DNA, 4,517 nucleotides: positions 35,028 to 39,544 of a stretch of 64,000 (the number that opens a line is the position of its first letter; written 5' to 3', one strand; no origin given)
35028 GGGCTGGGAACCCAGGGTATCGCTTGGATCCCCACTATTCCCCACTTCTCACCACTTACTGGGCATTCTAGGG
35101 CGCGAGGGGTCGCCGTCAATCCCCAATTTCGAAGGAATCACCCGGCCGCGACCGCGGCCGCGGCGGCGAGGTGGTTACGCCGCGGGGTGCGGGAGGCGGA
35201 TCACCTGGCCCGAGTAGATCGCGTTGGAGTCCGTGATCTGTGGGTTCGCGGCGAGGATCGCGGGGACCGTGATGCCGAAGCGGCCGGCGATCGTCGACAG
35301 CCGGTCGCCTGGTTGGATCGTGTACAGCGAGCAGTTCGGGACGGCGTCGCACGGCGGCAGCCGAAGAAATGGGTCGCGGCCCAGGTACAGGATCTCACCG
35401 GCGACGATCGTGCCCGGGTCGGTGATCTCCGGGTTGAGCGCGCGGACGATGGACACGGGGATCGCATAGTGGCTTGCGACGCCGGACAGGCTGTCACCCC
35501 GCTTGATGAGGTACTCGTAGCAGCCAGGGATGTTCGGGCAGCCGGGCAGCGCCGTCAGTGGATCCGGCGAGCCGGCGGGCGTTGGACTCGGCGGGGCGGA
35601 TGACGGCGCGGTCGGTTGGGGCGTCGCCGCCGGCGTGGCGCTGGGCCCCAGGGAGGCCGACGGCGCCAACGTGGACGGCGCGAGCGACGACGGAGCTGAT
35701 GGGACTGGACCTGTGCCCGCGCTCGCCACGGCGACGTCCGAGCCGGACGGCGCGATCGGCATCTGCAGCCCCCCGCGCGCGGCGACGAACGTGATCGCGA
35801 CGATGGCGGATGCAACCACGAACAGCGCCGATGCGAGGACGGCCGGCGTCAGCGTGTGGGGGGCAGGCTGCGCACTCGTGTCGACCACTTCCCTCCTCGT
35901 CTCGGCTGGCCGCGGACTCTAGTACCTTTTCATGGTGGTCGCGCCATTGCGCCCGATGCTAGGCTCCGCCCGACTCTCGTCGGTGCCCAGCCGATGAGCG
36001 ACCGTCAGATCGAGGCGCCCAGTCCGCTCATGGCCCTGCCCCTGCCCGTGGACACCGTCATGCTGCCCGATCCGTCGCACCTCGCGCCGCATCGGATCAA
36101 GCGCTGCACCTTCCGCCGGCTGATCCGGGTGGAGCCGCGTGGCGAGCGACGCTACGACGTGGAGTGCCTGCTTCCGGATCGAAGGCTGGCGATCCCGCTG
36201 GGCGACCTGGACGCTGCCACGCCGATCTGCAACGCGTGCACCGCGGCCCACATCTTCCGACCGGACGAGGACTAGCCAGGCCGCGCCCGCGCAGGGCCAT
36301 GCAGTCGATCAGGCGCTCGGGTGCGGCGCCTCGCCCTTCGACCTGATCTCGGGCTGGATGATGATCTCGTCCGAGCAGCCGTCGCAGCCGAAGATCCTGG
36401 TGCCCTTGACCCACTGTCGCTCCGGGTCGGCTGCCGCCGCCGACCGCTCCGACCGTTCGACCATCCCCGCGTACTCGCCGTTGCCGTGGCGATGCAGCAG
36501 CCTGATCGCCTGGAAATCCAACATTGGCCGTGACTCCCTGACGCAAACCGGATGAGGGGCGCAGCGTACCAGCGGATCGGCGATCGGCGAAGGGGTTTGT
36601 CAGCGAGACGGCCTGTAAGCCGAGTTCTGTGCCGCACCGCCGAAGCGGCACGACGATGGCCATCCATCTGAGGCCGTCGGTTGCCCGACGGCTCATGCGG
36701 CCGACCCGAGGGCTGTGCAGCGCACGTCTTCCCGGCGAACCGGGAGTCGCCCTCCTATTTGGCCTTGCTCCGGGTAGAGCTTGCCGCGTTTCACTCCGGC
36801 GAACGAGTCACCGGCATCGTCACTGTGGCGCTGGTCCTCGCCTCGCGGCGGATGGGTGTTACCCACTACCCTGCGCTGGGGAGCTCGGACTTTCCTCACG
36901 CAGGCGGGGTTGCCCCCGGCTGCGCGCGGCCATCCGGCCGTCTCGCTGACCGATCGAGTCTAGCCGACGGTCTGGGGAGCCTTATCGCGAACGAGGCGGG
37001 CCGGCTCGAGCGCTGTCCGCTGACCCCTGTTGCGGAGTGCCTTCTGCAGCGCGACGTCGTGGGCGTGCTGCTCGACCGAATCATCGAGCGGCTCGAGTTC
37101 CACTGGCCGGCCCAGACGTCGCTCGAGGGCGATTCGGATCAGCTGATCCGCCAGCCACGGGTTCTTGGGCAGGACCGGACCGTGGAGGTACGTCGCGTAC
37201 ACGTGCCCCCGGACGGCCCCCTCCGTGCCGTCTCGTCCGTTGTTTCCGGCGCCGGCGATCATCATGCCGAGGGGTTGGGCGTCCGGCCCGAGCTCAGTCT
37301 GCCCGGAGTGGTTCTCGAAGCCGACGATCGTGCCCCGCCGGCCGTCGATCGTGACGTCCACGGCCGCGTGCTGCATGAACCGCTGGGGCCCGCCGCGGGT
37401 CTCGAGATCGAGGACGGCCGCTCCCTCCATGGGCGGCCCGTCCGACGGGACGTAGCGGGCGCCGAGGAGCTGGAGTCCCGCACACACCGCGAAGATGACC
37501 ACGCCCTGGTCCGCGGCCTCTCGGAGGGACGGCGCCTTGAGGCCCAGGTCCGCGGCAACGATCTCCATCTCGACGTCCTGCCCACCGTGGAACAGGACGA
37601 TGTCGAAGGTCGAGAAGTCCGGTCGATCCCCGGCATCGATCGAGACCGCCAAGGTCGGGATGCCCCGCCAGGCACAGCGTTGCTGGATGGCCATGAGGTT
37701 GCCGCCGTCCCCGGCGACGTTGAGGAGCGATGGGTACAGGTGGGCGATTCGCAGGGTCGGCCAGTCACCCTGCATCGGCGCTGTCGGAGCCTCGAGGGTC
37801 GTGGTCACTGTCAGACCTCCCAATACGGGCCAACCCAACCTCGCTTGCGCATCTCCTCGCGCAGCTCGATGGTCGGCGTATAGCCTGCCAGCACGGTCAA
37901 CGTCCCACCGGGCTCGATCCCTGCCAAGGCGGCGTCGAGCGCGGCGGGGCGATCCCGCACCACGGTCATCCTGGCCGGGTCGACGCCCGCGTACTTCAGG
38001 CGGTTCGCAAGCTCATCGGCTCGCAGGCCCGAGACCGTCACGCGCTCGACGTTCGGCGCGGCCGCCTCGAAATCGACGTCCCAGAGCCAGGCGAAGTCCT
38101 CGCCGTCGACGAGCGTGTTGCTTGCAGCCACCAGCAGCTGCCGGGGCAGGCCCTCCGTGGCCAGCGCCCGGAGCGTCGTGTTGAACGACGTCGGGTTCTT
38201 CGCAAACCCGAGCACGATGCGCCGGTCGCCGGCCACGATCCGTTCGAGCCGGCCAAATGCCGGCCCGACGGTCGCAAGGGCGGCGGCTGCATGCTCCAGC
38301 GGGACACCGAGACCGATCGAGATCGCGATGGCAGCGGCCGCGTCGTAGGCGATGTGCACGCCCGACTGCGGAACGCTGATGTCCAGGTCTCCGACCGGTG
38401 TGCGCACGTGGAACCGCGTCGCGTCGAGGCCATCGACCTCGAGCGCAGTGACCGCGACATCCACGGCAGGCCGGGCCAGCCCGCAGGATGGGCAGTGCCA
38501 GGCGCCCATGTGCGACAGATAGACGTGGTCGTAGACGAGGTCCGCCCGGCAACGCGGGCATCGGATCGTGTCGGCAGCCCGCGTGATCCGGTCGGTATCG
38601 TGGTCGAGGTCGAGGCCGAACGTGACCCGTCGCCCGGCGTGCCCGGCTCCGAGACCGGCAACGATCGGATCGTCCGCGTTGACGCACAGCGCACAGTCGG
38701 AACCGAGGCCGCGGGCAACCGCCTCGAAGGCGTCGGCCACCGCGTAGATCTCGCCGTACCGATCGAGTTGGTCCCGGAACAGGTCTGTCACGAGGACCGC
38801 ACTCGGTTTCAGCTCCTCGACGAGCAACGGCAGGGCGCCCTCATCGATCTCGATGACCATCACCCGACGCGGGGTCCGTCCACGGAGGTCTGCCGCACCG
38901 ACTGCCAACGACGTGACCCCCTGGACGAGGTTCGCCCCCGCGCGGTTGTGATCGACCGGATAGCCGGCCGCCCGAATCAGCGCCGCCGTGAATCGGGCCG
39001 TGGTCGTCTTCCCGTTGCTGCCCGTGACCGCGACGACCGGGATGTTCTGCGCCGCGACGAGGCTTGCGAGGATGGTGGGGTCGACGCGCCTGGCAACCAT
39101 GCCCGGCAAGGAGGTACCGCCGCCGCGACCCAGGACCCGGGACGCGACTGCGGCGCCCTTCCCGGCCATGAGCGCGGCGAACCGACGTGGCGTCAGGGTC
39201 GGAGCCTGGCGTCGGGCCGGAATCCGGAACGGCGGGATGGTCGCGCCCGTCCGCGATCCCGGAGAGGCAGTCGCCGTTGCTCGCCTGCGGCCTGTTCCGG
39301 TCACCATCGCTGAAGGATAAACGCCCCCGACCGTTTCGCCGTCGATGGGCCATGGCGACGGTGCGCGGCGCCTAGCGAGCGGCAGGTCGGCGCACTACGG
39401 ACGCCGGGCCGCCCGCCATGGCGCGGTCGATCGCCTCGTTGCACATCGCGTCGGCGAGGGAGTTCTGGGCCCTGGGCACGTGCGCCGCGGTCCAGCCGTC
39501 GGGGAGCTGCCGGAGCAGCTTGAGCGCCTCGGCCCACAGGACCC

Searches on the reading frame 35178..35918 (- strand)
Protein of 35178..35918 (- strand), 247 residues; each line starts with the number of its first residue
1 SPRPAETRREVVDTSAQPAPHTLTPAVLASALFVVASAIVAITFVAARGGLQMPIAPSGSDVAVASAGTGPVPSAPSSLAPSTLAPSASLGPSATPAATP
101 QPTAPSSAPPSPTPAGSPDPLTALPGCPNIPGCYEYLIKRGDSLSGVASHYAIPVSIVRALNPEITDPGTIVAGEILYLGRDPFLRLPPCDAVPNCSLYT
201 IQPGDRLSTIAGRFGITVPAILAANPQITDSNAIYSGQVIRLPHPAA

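Call 65: search_protein_families(library=pfam, proteins=[window:35178-35918:-], max_evalue=0.001)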
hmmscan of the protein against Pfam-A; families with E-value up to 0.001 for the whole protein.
window:35178-35918:- (247 aa): 3 families
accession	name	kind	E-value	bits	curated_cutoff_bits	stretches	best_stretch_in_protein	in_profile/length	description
PF01476.26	LysM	-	1.5e-21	76.5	20.9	2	199-243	1-43/43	LysM domain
PF23473.1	LysM3_LYK4_5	-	2.6e-06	27.9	29.3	1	199-235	5-39/48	LYK4/5 LysM3 domain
PF23577.1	LysM_RLK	-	0.00016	22.1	27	0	138-166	5-33/44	LysM domain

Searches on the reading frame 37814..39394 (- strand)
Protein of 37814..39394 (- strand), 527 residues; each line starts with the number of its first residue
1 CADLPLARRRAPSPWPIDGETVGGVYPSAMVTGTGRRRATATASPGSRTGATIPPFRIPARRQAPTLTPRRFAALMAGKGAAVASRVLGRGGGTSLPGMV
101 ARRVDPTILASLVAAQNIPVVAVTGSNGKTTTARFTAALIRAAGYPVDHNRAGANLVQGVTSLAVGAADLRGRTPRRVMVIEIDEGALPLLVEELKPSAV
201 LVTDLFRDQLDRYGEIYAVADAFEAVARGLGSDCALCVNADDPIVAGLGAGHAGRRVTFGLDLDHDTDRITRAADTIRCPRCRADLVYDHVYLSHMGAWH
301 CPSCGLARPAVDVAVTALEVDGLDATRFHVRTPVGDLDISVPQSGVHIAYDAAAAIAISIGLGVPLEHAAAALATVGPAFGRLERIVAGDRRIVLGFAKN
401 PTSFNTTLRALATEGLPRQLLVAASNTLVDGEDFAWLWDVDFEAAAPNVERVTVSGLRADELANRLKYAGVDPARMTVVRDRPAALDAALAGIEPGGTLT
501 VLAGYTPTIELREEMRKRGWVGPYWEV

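Call 65: search_protein_families(library=pfam, proteins=[window:37814-39394:-], max_evalue=0.001)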
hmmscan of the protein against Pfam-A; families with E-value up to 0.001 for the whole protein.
window:37814-39394:- (527 aa): 3 families
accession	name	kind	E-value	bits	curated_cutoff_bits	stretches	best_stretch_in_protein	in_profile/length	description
PF08353.15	MurT_C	-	2e-22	79.7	25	1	398-506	2-108/110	MurT ligase C-terminal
PF08245.18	Mur_ligase_M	-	2.6e-13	50.8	24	1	123-266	1-152/200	Mur ligase middle domain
PF02875.26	Mur_ligase_C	-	7.5e-06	27.2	28.4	1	381-501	1-123/127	Mur ligase, glutamate ligase domain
